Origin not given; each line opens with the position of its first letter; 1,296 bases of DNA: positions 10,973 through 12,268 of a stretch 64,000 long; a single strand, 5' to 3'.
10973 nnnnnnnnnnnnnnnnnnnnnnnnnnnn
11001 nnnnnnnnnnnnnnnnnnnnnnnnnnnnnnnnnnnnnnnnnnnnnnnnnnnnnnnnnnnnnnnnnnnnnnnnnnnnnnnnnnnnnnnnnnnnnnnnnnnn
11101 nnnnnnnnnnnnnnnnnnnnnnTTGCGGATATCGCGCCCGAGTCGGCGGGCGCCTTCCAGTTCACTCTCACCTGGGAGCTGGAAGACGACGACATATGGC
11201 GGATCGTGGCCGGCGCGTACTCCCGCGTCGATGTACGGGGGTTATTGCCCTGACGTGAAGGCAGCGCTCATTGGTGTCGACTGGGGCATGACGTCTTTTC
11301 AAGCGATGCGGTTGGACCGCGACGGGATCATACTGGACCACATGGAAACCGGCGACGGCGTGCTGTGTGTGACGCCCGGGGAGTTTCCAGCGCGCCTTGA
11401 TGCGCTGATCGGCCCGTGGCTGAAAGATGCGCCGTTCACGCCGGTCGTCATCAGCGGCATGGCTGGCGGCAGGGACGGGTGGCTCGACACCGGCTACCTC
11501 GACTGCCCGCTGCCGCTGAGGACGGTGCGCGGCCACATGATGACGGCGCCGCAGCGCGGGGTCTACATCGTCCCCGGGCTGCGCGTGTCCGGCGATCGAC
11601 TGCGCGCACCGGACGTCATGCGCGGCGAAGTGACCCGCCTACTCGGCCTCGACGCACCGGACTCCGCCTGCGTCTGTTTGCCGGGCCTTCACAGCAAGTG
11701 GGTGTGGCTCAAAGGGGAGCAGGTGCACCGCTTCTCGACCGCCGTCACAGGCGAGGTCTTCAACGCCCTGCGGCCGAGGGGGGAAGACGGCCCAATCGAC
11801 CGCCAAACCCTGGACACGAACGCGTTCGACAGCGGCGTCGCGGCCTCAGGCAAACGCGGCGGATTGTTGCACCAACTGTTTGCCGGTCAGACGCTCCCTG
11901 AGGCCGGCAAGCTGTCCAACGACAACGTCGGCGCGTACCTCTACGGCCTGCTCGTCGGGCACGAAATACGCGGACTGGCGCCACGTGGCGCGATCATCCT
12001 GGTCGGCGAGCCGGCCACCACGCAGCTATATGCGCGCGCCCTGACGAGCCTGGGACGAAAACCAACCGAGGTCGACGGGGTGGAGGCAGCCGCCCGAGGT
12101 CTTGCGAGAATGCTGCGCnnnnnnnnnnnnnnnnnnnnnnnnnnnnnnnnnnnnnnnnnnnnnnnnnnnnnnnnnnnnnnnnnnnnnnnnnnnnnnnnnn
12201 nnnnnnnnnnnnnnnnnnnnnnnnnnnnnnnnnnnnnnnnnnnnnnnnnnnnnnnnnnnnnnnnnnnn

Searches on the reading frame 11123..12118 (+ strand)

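Call 40: search_protein_families(library=pfam, proteins=[window:11123-12118:+], max_evalue=0.001)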
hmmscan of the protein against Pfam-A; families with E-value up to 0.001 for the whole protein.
window:11123-12118:+ (332 aa): 1 family
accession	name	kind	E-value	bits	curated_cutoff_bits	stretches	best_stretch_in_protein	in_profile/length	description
PF05035.17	DGOK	-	2.4e-69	233.9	25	1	53-329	1-280/281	2-keto-3-deoxy-galactonokinase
